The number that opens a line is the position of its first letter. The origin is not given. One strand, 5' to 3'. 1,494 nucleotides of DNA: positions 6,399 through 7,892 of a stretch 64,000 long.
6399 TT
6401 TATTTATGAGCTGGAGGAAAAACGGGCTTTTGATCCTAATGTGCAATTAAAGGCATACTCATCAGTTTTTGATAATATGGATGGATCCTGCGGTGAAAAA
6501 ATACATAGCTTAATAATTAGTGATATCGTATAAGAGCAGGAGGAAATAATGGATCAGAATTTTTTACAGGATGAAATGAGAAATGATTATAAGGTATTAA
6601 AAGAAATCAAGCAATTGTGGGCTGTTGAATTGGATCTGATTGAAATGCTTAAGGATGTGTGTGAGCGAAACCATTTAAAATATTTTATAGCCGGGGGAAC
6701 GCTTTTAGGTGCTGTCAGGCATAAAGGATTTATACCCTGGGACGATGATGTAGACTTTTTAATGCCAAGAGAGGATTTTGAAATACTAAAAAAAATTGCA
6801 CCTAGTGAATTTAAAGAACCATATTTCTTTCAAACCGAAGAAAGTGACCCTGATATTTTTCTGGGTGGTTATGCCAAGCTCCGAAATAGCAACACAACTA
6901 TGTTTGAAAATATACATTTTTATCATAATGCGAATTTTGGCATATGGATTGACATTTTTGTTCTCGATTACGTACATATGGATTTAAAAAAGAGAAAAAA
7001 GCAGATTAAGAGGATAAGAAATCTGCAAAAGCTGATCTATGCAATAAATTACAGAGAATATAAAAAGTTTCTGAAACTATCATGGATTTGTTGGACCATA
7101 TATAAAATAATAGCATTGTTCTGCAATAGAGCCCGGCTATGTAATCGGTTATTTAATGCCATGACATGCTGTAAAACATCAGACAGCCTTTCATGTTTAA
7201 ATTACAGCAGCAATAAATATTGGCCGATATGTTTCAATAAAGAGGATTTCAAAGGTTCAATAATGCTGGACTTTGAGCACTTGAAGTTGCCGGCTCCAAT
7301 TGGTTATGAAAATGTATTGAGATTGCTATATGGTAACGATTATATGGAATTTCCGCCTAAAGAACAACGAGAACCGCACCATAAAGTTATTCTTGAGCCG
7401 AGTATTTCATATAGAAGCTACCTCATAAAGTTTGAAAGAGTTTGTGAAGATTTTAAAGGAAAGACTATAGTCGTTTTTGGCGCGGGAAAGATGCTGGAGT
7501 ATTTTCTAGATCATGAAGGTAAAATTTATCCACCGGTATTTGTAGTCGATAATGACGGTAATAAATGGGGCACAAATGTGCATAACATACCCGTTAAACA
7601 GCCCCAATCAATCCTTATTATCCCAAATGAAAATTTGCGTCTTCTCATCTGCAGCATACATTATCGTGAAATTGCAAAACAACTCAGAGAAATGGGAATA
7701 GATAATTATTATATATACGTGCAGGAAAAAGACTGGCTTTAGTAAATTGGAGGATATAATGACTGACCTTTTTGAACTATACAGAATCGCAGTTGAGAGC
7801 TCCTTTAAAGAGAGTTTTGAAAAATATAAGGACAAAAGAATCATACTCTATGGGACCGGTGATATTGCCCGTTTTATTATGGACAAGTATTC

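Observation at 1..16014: Exporter-less polyol-phosphate/phosphodiester glycan-decoration island next to the late flagellar operon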

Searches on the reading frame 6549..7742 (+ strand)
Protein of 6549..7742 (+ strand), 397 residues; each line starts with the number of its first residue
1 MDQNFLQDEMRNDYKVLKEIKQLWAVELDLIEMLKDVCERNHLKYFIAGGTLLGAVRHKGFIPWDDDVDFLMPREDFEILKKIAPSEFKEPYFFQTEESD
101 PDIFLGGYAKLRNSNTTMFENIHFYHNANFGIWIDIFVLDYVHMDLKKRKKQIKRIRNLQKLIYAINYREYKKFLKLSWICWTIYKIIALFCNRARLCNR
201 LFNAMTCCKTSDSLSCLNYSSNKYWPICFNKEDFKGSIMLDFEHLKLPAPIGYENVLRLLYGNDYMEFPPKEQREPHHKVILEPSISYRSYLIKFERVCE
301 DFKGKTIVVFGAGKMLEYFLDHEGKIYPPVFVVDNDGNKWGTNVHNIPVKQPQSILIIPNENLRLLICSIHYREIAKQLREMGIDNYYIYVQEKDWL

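Call 3: search_protein_families(library=pfam, proteins=[window:6549-7742:+], max_evalue=0.001)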
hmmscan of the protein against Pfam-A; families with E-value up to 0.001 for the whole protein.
window:6549-7742:+ (397 aa): 1 family
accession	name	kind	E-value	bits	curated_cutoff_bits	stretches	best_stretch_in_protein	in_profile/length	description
PF04991.19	LicD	-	1.1e-43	150.4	22.6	1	38-262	1-227/227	LicD family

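Call 6: search_protein_families(library=ncbifam, proteins=[window:6549-7742:+], max_evalue=0.01)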
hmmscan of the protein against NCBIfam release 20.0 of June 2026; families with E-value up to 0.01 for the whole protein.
window:6549-7742:+ (397 aa): 1 family
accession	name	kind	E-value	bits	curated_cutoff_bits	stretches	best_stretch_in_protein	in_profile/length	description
NF045866.1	GGPL_Ptran_Mf1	equivalog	1.1e-26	94.4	225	1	28-274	6-230/240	diacylglycerol cholinephosphotransferase Mf1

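Call 7: search_protein_families(library=pfam, proteins=[window:6549-7742:+], max_evalue=10)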
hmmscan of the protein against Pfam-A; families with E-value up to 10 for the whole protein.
window:6549-7742:+ (397 aa): 1 family
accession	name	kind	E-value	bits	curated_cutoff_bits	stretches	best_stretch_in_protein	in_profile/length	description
PF04991.19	LicD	-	1.1e-43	150.4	22.6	1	38-262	1-227/227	LicD family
